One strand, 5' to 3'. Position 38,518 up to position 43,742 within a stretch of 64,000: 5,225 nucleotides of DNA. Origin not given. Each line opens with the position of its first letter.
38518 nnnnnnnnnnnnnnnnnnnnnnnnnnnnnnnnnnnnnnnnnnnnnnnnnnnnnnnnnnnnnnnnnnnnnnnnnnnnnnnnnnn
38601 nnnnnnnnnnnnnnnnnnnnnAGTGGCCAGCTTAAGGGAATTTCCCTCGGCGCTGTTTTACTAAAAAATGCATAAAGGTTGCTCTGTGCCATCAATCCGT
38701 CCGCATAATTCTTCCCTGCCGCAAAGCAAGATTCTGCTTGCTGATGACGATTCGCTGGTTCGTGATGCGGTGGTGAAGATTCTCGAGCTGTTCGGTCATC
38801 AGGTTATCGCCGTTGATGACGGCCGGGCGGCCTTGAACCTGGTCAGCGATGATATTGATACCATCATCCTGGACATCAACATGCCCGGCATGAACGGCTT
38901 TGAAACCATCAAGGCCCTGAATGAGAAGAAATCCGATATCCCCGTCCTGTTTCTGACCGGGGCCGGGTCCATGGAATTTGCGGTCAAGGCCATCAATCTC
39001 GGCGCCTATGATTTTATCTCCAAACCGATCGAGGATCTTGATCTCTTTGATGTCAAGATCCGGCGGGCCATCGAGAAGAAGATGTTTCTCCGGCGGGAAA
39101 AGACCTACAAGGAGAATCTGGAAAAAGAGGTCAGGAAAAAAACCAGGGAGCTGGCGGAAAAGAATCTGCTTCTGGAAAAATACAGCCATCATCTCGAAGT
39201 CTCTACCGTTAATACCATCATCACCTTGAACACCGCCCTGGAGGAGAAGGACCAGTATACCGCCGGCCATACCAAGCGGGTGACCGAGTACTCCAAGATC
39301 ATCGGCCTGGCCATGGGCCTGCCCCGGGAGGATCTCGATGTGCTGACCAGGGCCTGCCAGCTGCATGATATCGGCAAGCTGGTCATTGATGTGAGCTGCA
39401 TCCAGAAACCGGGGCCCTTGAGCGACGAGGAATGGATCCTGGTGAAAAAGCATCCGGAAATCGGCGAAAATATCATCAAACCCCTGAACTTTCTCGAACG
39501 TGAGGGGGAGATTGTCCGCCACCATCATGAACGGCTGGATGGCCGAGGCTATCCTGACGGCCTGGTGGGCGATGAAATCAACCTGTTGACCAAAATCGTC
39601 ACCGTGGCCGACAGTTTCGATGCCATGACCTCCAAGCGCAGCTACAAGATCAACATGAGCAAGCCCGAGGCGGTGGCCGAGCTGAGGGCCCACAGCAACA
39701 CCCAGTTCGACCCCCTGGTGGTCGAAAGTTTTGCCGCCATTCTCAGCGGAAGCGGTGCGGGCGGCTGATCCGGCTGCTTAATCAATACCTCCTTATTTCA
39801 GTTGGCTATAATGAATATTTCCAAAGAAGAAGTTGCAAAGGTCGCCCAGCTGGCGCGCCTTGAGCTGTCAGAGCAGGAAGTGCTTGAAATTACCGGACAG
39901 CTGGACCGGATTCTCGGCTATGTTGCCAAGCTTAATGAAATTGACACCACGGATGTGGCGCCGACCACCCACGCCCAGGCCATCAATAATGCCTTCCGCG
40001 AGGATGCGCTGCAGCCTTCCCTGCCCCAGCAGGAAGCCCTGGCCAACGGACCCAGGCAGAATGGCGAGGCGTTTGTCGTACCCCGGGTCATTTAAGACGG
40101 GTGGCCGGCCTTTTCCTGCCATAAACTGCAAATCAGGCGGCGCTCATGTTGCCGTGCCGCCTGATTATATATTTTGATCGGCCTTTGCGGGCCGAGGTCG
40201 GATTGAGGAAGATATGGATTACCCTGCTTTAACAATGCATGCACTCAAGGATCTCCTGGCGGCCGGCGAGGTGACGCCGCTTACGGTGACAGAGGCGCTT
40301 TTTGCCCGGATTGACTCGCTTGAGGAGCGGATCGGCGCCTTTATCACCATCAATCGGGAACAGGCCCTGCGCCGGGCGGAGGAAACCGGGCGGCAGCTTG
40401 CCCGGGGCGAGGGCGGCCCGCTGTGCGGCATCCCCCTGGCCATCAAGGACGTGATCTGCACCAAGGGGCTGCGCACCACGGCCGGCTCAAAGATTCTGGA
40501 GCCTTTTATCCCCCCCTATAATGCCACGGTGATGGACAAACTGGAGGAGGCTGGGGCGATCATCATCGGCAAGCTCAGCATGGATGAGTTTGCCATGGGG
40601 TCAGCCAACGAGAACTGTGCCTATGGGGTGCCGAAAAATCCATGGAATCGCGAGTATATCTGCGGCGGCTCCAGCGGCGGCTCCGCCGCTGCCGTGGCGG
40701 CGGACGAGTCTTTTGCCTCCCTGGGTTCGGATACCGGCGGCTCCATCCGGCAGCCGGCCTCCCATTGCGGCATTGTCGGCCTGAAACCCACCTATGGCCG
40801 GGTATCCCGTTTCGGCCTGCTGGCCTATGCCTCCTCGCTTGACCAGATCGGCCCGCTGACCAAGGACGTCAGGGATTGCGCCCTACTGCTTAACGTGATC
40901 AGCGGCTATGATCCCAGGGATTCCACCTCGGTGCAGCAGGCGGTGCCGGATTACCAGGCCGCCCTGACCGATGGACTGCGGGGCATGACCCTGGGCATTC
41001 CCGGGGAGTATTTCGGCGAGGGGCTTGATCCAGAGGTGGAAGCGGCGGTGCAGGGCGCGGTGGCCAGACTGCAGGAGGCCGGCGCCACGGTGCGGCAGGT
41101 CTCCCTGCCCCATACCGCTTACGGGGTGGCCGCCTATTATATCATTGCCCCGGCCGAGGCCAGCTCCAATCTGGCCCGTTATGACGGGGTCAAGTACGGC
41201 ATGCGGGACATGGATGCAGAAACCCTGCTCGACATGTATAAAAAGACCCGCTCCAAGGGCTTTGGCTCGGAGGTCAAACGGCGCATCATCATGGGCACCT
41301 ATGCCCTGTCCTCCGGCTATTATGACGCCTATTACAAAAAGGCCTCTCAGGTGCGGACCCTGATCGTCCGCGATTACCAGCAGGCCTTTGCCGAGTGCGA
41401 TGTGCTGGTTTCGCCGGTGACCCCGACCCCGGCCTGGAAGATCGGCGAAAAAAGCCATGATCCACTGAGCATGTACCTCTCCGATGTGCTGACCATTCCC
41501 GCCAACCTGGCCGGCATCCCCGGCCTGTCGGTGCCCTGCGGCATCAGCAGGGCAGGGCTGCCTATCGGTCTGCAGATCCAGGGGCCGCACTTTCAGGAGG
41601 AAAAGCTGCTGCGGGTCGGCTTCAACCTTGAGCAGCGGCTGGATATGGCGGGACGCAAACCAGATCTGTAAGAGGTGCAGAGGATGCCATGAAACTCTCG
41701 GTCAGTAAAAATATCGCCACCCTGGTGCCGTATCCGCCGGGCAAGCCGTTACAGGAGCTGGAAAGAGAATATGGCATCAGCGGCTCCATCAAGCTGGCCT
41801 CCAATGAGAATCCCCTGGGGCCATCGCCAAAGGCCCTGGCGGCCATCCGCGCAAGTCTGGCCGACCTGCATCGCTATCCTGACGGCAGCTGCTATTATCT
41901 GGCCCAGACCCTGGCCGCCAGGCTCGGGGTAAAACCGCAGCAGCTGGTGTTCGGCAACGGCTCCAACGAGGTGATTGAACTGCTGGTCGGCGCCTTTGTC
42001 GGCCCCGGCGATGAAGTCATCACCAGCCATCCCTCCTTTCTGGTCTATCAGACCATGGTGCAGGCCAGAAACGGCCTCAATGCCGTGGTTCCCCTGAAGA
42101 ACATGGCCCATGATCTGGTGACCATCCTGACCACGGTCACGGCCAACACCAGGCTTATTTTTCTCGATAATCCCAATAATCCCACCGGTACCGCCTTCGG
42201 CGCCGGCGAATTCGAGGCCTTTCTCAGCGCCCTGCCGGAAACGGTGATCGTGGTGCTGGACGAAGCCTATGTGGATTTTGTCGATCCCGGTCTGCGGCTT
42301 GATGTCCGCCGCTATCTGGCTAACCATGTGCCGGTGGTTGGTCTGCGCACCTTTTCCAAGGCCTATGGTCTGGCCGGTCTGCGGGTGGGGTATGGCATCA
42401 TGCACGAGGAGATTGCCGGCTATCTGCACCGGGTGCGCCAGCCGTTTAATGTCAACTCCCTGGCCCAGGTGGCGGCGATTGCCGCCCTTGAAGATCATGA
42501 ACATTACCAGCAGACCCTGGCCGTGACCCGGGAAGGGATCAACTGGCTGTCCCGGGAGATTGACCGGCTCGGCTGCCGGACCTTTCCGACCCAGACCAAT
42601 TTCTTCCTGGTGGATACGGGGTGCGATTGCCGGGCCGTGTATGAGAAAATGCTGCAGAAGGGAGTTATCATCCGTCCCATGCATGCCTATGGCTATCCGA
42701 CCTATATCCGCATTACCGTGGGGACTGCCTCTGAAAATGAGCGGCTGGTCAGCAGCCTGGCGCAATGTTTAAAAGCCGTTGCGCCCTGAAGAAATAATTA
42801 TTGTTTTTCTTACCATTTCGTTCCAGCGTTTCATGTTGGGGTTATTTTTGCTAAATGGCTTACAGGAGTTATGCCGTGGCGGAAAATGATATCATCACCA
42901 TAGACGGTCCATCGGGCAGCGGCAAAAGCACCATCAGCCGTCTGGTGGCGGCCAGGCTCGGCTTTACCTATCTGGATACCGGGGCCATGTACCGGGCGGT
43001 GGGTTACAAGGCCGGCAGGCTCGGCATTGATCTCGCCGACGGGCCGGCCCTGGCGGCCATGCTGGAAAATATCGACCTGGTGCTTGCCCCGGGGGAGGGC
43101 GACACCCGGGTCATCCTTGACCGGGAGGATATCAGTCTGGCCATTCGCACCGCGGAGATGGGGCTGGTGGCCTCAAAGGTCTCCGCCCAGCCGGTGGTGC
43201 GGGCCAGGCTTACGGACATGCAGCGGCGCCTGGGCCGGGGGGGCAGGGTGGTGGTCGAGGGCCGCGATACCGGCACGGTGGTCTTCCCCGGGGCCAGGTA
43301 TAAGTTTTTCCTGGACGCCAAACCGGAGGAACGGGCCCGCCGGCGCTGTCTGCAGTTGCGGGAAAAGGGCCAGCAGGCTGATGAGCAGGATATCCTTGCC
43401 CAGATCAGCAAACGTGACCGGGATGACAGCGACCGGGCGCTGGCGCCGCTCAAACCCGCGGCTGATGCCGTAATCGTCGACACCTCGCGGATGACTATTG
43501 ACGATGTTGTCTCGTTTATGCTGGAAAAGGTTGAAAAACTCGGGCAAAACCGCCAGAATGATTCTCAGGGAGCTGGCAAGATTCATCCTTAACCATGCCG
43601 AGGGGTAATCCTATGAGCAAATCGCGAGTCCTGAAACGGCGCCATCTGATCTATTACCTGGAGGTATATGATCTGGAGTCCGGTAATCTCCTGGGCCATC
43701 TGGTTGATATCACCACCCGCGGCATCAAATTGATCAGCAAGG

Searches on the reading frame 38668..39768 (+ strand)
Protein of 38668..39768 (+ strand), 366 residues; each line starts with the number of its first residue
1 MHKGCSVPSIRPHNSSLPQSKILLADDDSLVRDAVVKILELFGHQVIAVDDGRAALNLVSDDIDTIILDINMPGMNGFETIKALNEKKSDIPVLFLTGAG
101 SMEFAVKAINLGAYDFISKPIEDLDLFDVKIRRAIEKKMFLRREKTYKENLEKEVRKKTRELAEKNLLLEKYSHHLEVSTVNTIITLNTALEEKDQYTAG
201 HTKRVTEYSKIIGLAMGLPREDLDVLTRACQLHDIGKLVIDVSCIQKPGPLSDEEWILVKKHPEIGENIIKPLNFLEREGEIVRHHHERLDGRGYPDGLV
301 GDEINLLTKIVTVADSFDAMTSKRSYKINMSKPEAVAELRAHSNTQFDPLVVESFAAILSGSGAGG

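Call 51: search_protein_families(library=pfam, proteins=[window:38668-39768:+], max_evalue=0.00001)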
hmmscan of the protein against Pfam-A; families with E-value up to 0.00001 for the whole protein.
window:38668-39768:+ (366 aa): 3 families
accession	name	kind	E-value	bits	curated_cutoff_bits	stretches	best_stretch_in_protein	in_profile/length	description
PF13487.12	HD_5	-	1.9e-32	112.8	27.2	1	188-350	4-169/170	HD domain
PF00072.30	Response_reg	-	1.8e-27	96.1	30.2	1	22-127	1-107/111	Response regulator receiver domain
PF01966.28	HD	-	2.4e-17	63.7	22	1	199-320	2-116/116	HD domain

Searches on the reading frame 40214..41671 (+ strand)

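Call 51: search_protein_families(library=pfam, proteins=[window:40214-41671:+], max_evalue=0.00001)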
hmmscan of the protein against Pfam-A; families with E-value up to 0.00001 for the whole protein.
window:40214-41671:+ (485 aa): 1 family
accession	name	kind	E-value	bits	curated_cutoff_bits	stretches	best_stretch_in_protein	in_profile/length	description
PF01425.27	Amidase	-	1.2e-160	535.9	27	1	25-466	2-445/445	Amidase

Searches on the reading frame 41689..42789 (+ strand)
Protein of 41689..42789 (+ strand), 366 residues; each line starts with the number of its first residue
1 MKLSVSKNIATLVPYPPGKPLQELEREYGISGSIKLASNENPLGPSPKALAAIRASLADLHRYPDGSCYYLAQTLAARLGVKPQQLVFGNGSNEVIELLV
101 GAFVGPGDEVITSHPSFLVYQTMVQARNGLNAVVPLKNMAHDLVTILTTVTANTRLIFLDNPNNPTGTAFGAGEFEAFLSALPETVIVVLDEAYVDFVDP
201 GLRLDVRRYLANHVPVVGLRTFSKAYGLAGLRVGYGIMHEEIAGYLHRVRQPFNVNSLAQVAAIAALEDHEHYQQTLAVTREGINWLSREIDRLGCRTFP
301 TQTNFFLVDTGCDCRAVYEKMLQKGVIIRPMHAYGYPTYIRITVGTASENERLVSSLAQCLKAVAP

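Call 51: search_protein_families(library=pfam, proteins=[window:41689-42789:+], max_evalue=0.00001)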
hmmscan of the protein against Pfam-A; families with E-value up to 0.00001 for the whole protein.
window:41689-42789:+ (366 aa): 1 family
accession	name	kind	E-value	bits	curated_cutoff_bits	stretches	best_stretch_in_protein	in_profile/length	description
PF00155.27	Aminotran_1_2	-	2.4e-56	191.9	19.7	1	34-357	4-361/361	Aminotransferase class I and II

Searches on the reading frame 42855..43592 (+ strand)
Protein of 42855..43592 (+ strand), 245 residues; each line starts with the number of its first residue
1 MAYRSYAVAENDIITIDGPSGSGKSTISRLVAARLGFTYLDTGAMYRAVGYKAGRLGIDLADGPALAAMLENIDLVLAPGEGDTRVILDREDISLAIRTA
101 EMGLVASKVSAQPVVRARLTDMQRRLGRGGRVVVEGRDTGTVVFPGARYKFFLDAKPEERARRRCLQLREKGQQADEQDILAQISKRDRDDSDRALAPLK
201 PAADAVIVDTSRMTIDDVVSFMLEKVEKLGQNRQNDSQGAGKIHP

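Call 51: search_protein_families(library=pfam, proteins=[window:42855-43592:+], max_evalue=0.00001)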
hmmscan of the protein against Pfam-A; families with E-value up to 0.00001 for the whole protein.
window:42855-43592:+ (245 aa): 3 families
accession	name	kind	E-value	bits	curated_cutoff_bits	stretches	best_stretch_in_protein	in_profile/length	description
PF02224.24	Cytidylate_kin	-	1.1e-69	234.8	26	1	14-227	1-210/211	Cytidylate kinase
PF13189.12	Cytidylate_kin2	-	3.2e-09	37.6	28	1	13-191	1-150/176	Cytidylate kinase-like family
PF13238.12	AAA_18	-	3.5e-08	34.4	29.4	1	14-167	1-111/128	AAA domain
